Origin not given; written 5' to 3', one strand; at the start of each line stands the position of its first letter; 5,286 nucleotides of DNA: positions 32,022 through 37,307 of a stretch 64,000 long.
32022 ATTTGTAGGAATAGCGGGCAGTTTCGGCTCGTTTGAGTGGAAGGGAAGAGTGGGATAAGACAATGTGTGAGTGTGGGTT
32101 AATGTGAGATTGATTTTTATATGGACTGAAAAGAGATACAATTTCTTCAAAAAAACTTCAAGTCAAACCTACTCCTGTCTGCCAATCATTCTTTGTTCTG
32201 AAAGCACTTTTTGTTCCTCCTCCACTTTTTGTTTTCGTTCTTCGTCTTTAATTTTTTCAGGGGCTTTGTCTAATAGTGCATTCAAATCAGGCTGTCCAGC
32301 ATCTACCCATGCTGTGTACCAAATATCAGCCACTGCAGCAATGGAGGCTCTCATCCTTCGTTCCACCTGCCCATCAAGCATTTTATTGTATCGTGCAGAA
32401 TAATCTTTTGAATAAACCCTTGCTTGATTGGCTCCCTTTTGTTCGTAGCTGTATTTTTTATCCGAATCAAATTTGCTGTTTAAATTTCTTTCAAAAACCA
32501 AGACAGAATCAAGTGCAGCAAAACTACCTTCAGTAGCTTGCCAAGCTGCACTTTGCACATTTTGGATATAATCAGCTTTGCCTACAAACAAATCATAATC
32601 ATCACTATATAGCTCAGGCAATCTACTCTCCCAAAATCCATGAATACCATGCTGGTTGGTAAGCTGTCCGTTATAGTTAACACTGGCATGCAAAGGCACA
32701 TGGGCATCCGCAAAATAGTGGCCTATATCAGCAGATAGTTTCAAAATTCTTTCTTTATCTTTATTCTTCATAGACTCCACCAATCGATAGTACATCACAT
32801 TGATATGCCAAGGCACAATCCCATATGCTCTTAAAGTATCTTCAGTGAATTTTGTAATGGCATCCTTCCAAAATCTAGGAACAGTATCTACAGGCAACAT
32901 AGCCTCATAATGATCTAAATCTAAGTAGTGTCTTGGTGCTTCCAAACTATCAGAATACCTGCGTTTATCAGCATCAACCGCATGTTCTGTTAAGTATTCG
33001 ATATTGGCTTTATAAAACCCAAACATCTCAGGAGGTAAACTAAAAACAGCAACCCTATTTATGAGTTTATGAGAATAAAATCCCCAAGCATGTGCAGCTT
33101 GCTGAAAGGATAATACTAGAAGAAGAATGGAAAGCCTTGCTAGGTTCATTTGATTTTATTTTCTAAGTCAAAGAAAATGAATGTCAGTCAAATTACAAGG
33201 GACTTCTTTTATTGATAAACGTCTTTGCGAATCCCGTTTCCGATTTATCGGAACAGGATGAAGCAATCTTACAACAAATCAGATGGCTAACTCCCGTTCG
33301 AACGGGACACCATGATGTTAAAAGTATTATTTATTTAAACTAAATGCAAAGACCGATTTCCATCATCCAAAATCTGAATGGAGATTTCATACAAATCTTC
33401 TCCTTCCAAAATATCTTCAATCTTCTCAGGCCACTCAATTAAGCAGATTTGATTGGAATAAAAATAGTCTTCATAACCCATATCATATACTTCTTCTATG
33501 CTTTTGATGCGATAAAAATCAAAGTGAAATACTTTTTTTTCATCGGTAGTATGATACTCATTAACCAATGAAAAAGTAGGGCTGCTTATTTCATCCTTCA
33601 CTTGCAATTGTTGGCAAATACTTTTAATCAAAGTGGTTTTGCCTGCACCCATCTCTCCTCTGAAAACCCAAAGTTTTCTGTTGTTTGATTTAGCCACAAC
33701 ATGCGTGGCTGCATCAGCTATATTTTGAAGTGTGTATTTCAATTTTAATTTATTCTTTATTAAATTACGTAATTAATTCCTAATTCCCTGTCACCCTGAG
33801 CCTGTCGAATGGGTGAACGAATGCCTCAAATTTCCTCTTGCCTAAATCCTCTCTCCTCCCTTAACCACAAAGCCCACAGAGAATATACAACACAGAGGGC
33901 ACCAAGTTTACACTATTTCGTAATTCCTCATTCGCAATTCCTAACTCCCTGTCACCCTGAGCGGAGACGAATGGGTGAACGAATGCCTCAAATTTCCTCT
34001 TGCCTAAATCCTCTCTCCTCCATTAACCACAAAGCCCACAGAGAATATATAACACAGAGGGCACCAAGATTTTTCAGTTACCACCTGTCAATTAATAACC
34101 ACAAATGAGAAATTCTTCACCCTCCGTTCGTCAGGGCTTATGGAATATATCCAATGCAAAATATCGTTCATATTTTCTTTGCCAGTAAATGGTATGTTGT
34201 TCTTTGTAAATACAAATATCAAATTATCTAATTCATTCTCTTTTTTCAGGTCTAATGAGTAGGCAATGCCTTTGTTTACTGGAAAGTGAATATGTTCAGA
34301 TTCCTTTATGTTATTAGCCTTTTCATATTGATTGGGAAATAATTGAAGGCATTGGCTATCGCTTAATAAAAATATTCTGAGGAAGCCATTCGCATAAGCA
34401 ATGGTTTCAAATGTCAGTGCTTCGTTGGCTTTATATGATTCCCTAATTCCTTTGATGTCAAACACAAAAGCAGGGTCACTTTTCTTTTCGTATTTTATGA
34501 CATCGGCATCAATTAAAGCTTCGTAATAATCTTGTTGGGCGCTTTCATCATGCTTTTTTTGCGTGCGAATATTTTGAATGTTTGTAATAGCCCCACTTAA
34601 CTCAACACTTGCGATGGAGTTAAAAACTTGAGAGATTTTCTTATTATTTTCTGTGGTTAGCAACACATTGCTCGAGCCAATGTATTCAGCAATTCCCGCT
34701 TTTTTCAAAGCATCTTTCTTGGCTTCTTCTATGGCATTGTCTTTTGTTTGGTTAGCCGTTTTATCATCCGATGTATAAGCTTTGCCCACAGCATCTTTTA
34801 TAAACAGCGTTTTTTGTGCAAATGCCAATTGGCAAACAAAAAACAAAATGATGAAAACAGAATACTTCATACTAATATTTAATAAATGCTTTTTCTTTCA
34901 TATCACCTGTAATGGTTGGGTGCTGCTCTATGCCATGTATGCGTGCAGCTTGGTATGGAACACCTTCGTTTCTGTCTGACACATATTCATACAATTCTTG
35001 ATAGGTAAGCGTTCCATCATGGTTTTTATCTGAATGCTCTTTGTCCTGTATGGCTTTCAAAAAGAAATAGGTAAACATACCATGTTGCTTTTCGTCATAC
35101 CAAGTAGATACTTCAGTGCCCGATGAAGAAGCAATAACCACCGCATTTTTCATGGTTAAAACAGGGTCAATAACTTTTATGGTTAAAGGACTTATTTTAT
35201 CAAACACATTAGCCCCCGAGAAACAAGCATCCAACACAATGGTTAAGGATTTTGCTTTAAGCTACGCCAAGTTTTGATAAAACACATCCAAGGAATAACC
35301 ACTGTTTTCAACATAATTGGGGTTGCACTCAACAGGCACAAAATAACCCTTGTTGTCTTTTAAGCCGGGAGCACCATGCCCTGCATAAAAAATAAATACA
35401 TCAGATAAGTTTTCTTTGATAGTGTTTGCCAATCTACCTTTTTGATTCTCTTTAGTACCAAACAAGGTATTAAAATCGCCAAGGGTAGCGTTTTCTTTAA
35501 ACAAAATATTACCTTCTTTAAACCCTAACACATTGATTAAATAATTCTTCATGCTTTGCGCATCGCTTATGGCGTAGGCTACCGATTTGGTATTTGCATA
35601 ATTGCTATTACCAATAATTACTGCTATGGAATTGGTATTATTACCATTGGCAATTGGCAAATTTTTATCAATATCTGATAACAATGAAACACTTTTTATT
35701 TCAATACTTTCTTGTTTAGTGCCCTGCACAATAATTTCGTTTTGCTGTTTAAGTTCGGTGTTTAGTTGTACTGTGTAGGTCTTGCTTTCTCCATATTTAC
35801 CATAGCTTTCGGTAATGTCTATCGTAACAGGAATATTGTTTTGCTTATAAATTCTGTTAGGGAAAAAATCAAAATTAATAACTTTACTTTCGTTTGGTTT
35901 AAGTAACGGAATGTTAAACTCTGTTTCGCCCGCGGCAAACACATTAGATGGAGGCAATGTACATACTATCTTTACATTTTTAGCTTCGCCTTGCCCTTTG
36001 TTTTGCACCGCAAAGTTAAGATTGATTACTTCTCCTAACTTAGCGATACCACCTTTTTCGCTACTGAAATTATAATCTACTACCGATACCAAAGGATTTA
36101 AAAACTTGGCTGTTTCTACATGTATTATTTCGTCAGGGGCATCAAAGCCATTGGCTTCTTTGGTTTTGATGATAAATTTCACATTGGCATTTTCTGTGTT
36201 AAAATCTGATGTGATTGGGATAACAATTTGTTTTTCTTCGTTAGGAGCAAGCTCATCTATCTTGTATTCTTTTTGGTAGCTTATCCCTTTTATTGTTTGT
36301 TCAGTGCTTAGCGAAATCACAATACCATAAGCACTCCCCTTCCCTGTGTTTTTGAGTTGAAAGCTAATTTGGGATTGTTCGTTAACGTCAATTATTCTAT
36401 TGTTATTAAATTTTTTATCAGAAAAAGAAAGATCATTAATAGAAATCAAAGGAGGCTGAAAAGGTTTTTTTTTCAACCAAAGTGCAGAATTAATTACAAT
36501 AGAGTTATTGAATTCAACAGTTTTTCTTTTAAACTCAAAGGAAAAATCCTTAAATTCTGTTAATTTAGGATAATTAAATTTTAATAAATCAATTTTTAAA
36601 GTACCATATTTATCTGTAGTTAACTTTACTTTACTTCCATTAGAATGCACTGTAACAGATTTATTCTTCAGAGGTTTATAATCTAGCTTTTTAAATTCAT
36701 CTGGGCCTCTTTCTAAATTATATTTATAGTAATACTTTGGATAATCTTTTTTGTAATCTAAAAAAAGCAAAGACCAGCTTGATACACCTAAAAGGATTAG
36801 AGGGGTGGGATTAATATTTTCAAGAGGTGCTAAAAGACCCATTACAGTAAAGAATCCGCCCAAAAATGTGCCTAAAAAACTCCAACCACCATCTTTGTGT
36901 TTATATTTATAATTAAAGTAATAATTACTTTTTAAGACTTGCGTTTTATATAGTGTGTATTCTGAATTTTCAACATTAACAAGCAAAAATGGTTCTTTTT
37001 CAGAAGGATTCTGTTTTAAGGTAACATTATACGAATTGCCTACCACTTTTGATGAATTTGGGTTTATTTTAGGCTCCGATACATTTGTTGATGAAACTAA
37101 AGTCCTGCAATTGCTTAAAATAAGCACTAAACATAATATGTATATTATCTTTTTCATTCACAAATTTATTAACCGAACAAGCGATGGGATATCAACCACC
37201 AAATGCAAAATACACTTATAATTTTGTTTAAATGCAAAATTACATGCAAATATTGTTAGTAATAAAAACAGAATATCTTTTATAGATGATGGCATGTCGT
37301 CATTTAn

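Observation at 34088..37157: Extracytoplasmic CARDB-caspase with an amber codon placed exactly between the catalytic His and Cys, coupled to a DUF4384-like partner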

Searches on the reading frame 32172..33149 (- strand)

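Call 43: search_protein_families(library=pfam, proteins=[window:32172-33149:-], max_evalue=0.001)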
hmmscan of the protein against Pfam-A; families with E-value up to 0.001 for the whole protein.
window:32172-33149:- (326 aa): 1 family
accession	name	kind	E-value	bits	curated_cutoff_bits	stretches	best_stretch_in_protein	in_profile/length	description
PF02265.22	S1-P1_nuclease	-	1.9e-05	25.1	29.5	1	22-262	1-242/258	S1/P1 Nuclease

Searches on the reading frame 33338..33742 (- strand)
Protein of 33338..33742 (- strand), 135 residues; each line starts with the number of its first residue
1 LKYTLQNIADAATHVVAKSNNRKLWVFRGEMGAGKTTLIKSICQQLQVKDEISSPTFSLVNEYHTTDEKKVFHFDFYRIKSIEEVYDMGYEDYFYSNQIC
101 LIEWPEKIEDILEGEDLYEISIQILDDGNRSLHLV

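Call 43: search_protein_families(library=pfam, proteins=[window:33338-33742:-], max_evalue=0.001)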
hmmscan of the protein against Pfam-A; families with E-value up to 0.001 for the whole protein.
window:33338-33742:- (135 aa): 5 families
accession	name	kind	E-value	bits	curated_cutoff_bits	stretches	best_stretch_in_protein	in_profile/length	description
PF02367.23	TsaE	-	1.5e-38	132.1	26.6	1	6-126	5-122/128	Threonylcarbamoyl adenosine biosynthesis protein TsaE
PF03193.22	RsgA_GTPase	-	9.3e-05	22.7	30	1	14-75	98-157/174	RsgA GTPase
PF00005.33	ABC_tran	-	0.00019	22.4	25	1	20-52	9-42/137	ABC transporter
PF24883.2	NPHP3_N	-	0.00031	21.4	24.8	1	18-51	18-51/164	Nephrocystin 3, N-terminal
PF20720.3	nSTAND3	-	0.00086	19.5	27.2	0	13-75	8-72/155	Novel STAND NTPase 3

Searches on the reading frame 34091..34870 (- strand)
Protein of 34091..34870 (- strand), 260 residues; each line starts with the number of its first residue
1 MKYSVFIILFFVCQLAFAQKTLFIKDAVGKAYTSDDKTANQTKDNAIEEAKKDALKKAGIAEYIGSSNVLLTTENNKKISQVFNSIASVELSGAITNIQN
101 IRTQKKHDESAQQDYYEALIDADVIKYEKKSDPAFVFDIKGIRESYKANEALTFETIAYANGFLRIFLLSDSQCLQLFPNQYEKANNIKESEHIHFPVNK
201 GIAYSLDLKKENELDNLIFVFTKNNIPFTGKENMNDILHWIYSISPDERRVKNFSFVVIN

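Call 4: search_protein_families(library=pfam, proteins=[window:34091-34870:-], max_evalue=0.01)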
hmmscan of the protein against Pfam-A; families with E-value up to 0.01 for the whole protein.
window:34091-34870:- (260 aa): 1 family
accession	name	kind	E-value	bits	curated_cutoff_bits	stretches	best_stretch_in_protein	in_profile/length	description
PF14326.11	DUF4384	-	4.9e-06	27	27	1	145-223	1-79/81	Domain of unknown function (DUF4384)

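Call 36: search_protein_families(library=padloc, proteins=[window:34091-34870:-], max_evalue=0.01)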
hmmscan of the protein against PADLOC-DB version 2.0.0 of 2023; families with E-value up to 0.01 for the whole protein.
window:34091-34870:- (260 aa): 0 families

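Call 37: search_protein_families(library=pfam, proteins=[window:34091-34870:-], max_evalue=10)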
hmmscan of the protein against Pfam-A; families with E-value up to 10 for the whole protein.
window:34091-34870:- (260 aa): 2 families
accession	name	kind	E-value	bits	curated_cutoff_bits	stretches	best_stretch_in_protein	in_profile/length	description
PF14326.11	DUF4384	-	4.9e-06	27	27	1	145-223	1-79/81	Domain of unknown function (DUF4384)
PF16548.10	FlgT_N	-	0.067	14.2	28.8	1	27-90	5-66/87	Flagellar assembly protein T, N-terminal domain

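Call 38: search_protein_families(library=ncbifam, proteins=[window:34091-34870:-], max_evalue=0.01)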
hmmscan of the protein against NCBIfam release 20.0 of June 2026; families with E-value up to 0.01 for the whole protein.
window:34091-34870:- (260 aa): 0 families

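Call 39: find_homologous_proteins(query=window:34091-34870:-)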
Query window:34091-34870:- (260 aa): 12 proteins with E <= 0.001 among 638 candidates.
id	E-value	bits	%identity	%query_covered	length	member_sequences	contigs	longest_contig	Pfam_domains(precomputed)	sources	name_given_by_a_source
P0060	2.0e-152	524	93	99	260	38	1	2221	PF14326.12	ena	-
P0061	9.9e-77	276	51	98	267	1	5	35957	PF14326.12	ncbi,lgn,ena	-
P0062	2.6e-75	271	48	100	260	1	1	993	PF14326.12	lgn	-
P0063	5.4e-73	264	49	92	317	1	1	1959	PF14326.12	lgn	-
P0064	2.3e-70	255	49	99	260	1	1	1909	PF14326.12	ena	-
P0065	1.3e-69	252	49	98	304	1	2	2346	PF14326.12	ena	-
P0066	2.3e-69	252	49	97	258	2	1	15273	PF14326.12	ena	-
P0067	2.3e-69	252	50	97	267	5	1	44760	PF14326.12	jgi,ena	-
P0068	7.2e-61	224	43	99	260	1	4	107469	PF14326.12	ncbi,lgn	-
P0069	1.3e-36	144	35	99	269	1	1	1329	PF14326.12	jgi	jgi:hypothetical protein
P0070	2.6e-35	140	36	97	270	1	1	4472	PF14326.12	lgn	-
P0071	8.7e-30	122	34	89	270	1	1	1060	PF14326.12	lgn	-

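Call 49: predict_structure(alignment_id=A1)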
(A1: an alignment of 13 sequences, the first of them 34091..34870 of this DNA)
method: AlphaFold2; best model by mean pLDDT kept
length: 260 residues; sequences in the alignment: 13
mean_pLDDT: 77.8   pTM: 0.71
mean pLDDT of the five models: 77.8, 77.4, 77.1, 76.8, 75.7
residues with pLDDT >= 90: 58; 70-90: 144; 50-70: 31; < 50: 27
segments of 3 or more residues with pLDDT < 50: 9-16, 62-76
pLDDT, mean of each block of 10 residues (from residue 1): 51 54 88 80 81 81 42 49 55 73 88 88 78 86 84 92 92 87 90 91 75 82 91 83 83 83
secondary structure, 60 per line:
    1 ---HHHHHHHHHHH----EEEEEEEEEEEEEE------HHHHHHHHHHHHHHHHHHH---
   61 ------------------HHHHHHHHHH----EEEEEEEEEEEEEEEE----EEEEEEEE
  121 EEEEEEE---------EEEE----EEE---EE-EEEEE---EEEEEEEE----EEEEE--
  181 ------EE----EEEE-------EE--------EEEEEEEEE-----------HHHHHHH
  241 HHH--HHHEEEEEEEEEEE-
elements in order: H4-14 E19-32 H39-57 H79-88 E93-108 E113-127 E137-140 E145-147 E154-158 E162-169 E174-178 E193-196 E214-222 H234-243 E249-259

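Call 52: fold_search(model_id=the predicted structure, library=pdb)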
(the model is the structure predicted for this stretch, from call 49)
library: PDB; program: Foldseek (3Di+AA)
matches with E <= 10: 497; with E <= 0.001: 2
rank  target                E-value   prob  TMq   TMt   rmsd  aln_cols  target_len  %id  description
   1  2xwx_A                5.3e-05  1.00  0.30  0.21  15.2       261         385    8  Vibrio cholerae colonization factor GbpA crystal structure (released 2011-11-16)
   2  8gul_A                4.5e-04  1.00  0.31  0.18  13.0       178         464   11  Chitin-active AA10 LPMO (GbpA) complexed with Cu(II) from Vibrio campbellii (released 2023-06-21)
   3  1ic1_A                2.4e-03  0.95  0.23  0.29  15.1       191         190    8  THE CRYSTAL STRUCTURE FOR THE N-TERMINAL TWO DOMAINS OF ICAM-1 (released 1998-06-17)
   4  5mza_B                3.8e-03  0.96  0.24  0.31  14.8       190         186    6  The DBLb domain of PF11_0521 PfEMP1 bound to human ICAM-1 (released 2017-03-22)
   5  7p4l_B                3.8e-03  0.95  0.22  0.14  13.3       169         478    9  Crystal structure of the trimeric ectodomain of archaeal Fusexin1 (Fsx1) (released 2022-07-13)
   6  1iam                  3.8e-03  0.91  0.21  0.28  14.7       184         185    7  STRUCTURE OF THE TWO AMINO-TERMINAL DOMAINS OF HUMAN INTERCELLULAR ADHESION MOLECULE-1, ICAM-1 (released 1998-04-29)
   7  7fe5_A                4.5e-03  0.99  0.27  0.35  11.1       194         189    9  AvmM Catalyzes Macrocyclization in Alchivemycin A Biosynthesis (released 2021-09-01)
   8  7fe0_A                4.7e-03  0.99  0.26  0.34  11.1       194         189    9  AvmM Catalyzes Macrocyclization in Alchivemycin A Biosynthesis (released 2021-09-01)
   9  1d3l                  4.7e-03  0.94  0.24  0.31  14.3       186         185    8  D1D2-ICAM-1 FULLY GLYCOSYLATED, VARIATION OF D1-D2 INTERDOMAIN ANGLE IN DIFFERENT CRYSTAL STRUCTURES. (released 1999-12-01)
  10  8f2o_n                6.2e-03  0.91  0.23  0.14  13.3       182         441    8  Phi-29 expanded, DNA-packaged fiberless prohead (released 2023-11-15)
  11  5jpm_B                7.3e-03  0.98  0.27  0.11  11.1       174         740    7  Structure of the complex of human complement C4 with MASP-2 rebuilt using iMDFF (released 2016-08-10)
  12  6nmy_B                8.6e-03  0.28  0.14  0.18  15.5       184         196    7  A Cytokine-receptor complex (released 2020-01-22)
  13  8f2o_l                1.0e-02  0.75  0.20  0.12  13.0       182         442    8  Phi-29 expanded, DNA-packaged fiberless prohead (released 2023-11-15)
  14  8u01                  1.0e-02  0.63  0.20  0.08  11.7       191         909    7  Crystal Structure of the Glycoside Hydrolase Family 2 TIM Barrel-domain Containing Protein from Phocaeicola plebeius (released 2023-09-27)
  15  4djm_D                1.1e-02  1.00  0.29  0.36   7.7       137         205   11  Crystal structure of the E. coli chaperone DraB (released 2013-01-16)
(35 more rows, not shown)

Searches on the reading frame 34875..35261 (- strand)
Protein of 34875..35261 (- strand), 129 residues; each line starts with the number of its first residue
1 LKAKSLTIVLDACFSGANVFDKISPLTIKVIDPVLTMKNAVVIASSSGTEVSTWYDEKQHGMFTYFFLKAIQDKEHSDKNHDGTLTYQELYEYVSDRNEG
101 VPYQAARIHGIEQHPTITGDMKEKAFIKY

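Call 4: search_protein_families(library=pfam, proteins=[window:34875-35261:-], max_evalue=0.01)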
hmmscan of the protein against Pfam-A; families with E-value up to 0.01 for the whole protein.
window:34875-35261:- (129 aa): 2 families
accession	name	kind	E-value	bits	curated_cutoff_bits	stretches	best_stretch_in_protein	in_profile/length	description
PF00656.27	Peptidase_C14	-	0.00015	21.9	21.4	1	2-124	116-230/233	Caspase domain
PF00036.39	EF-hand_1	-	0.0034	17.3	25.4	1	78-94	10-26/29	EF hand domain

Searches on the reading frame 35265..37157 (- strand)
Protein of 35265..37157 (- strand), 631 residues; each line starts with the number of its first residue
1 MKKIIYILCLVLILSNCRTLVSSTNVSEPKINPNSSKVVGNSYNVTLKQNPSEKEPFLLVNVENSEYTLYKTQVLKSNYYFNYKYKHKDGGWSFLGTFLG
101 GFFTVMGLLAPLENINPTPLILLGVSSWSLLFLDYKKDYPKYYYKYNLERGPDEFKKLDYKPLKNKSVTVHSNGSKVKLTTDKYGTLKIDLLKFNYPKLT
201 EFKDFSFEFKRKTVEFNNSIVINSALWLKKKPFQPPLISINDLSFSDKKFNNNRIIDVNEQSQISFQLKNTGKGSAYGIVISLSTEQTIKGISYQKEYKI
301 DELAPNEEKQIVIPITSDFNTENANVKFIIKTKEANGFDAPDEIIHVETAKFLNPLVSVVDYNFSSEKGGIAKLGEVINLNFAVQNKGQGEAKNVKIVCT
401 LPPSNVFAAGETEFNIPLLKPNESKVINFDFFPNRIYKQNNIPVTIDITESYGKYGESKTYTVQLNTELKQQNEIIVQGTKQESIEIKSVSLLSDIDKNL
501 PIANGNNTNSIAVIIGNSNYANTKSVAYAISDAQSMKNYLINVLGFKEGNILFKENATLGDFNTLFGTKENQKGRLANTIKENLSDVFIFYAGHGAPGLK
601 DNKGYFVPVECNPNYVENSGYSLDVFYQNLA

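Call 4: search_protein_families(library=pfam, proteins=[window:35265-37157:-], max_evalue=0.01)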
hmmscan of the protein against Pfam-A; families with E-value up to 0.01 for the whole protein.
window:35265-37157:- (631 aa): 3 families
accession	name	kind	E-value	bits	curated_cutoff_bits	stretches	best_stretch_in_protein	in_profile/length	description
PF07705.17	CARDB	-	3.3e-09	37.3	22.7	2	375-447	18-84/101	CARDB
PF00656.27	Peptidase_C14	-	3.7e-08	33.8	21.4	1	511-611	3-101/233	Caspase domain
PF23304.1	GAE_BBS1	-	0.00066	20.4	27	0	374-424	10-60/105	Bardet-Biedl syndrome 1 protein, GAE domain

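Call 36: search_protein_families(library=padloc, proteins=[window:35265-37157:-], max_evalue=0.01)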
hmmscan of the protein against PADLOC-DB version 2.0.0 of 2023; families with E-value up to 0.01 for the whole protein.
window:35265-37157:- (631 aa): 1 family
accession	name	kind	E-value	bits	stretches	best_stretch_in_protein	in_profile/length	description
PDLC02987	caspase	-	0.00031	18.1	1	512-598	5-84/453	-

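Call 38: search_protein_families(library=ncbifam, proteins=[window:35265-37157:-], max_evalue=0.01)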
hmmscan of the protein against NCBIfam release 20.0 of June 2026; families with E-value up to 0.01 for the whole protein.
window:35265-37157:- (631 aa): 3 families
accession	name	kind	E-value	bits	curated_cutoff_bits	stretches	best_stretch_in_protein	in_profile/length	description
TIGR03900.1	prc_long_Delta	hypoth_equivalog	1.4e-07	29.9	660.95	1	252-450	565-764/973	MXAN_5808 family serine peptidase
NF038112.1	myxo_dep_M36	subfamily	7.1e-05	20.1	1500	1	250-339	875-965/1604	myxosortase-dependent M36 family metallopeptidase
NF041245.1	T6SS_IglE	equivalog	0.01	15.9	75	1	3-68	1-64/131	type VI secretion system lipoprotein IglE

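Call 67: predict_structure(alignment_id=A2)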
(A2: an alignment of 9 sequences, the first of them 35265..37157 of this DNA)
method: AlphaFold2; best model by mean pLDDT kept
length: 631 residues; sequences in the alignment: 9
mean_pLDDT: 75.5   pTM: 0.35
mean pLDDT of the five models: 75.5, 73.7, 73.3, 72.9, 72.2
residues with pLDDT >= 90: 132; 70-90: 291; 50-70: 143; < 50: 65
segments of 3 or more residues with pLDDT < 50: 1-3, 135-137, 229-232, 468-495, 519-524, 595-603, 608-611
pLDDT, mean of each block of 10 residues (from residue 1): 59 63 84 83 90 79 90 86 54 66 69 59 67 53 81 79 93 90 93 66 79 90 61 73 82 76 92 83 87 91 88 90 90 86 90 86 65 74 88 93 81 92 89 77 91 87 64 33 33 49 63 73 57 82 79 79 79 78 78 54 50 54 68 65
secondary structure, 60 per line:
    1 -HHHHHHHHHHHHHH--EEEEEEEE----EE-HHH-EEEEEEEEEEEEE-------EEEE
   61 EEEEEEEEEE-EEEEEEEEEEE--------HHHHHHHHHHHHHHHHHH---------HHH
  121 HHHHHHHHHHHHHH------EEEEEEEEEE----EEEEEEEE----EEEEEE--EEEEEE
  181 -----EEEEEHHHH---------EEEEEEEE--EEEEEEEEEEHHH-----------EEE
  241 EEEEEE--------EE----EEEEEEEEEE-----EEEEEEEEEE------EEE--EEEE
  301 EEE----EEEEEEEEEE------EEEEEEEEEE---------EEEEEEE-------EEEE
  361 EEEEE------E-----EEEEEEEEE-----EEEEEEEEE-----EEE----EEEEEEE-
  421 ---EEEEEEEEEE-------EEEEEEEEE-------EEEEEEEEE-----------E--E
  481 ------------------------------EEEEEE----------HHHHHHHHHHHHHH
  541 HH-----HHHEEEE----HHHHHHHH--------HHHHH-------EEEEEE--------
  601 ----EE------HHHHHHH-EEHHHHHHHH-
elements in order: H2-15 E18-25 E37-49 E57-70 E72-82 H91-108 H118-134 E141-150 E155-162 E167-172 E175-180 E186-190 H191-194 E204-211 E214-223 E238-246 E261-270 E276-285 E292-294 E297-303 E308-317 E324-333 E343-349 E357-365 E378-386 E392-400 E406-408 E413-419 E424-433 E441-449 E457-465 E511-516 H527-542 E551-554 H559-566 H575-579 E587-592 H613-619 H623-630
